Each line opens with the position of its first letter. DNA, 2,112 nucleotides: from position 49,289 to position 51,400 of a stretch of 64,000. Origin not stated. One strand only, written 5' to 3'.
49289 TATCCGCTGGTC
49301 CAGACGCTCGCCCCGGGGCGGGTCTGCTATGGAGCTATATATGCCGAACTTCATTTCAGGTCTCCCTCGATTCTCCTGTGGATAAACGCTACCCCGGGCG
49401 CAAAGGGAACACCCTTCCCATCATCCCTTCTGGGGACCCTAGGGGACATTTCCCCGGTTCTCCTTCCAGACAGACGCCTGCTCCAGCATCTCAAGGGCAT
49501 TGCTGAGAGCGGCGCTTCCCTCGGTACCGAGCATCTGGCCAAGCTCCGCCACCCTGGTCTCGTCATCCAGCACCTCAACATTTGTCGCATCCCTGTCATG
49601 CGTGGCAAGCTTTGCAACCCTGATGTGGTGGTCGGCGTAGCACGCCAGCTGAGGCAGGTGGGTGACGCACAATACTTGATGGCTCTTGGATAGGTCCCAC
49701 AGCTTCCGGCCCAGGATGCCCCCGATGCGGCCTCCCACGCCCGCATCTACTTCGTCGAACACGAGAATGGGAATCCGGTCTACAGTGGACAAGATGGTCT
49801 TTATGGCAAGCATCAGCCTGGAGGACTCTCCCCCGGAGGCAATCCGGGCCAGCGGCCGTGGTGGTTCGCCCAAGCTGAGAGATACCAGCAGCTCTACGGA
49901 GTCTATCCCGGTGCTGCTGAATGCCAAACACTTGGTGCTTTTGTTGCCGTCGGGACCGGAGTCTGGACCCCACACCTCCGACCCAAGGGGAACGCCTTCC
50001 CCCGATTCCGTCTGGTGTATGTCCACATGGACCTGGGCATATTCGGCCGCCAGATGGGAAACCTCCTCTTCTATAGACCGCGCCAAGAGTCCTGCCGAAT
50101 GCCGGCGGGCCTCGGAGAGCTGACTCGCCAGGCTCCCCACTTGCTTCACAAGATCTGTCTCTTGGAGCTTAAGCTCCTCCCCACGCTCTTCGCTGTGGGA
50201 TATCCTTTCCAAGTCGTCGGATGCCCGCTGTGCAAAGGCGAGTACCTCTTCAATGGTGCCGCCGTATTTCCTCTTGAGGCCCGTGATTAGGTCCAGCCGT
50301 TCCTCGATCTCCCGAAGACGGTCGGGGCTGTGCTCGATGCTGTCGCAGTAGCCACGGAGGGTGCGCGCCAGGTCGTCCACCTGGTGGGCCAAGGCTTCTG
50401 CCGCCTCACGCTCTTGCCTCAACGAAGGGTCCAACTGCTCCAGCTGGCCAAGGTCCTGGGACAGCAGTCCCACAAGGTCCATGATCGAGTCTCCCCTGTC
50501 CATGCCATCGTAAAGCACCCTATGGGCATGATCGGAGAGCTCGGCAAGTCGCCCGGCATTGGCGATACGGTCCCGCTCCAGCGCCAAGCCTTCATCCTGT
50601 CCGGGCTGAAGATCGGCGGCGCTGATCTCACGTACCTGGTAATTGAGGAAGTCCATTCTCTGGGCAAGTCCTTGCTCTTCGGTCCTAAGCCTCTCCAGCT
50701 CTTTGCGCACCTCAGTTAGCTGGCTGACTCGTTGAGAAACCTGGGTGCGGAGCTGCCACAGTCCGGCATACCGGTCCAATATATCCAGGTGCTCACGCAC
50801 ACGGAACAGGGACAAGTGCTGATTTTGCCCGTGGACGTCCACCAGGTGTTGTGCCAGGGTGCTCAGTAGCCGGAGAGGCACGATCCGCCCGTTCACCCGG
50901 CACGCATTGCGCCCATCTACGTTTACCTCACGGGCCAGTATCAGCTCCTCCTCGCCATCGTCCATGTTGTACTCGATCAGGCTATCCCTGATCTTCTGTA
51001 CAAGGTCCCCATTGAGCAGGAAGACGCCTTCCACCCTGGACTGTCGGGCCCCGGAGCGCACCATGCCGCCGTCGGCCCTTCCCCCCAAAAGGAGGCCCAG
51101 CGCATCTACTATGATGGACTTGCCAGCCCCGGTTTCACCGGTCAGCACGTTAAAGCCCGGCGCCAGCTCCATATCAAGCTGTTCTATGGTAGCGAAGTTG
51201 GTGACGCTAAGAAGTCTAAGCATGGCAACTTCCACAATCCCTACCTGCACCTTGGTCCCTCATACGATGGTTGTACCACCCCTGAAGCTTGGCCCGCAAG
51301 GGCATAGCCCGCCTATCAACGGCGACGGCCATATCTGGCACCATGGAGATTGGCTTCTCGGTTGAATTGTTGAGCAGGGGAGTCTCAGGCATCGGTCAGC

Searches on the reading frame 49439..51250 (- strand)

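Call 27: search_protein_families(library=pfam, proteins=[window:49439-51250:-], max_evalue=0.001)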
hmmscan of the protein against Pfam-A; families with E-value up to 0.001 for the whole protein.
window:49439-51250:- (603 aa): 5 families
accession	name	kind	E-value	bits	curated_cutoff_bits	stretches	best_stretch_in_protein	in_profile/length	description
PF02463.25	SMC_N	-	5.7e-17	62.3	40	1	11-547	2-213/220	RecF/RecN/SMC N terminal domain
PF13476.12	AAA_23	-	1.3e-11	45.9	27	1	14-193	2-171/201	AAA domain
PF13555.12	AAA_29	-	2.1e-05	24.6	27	1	12-57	2-48/61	P-loop containing region of AAA domain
PF13191.12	AAA_16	-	0.00053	20.9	32.6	0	32-145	25-132/167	AAA ATPase domain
PF13401.12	AAA_22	-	0.001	19.9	27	0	32-70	6-33/130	AAA domain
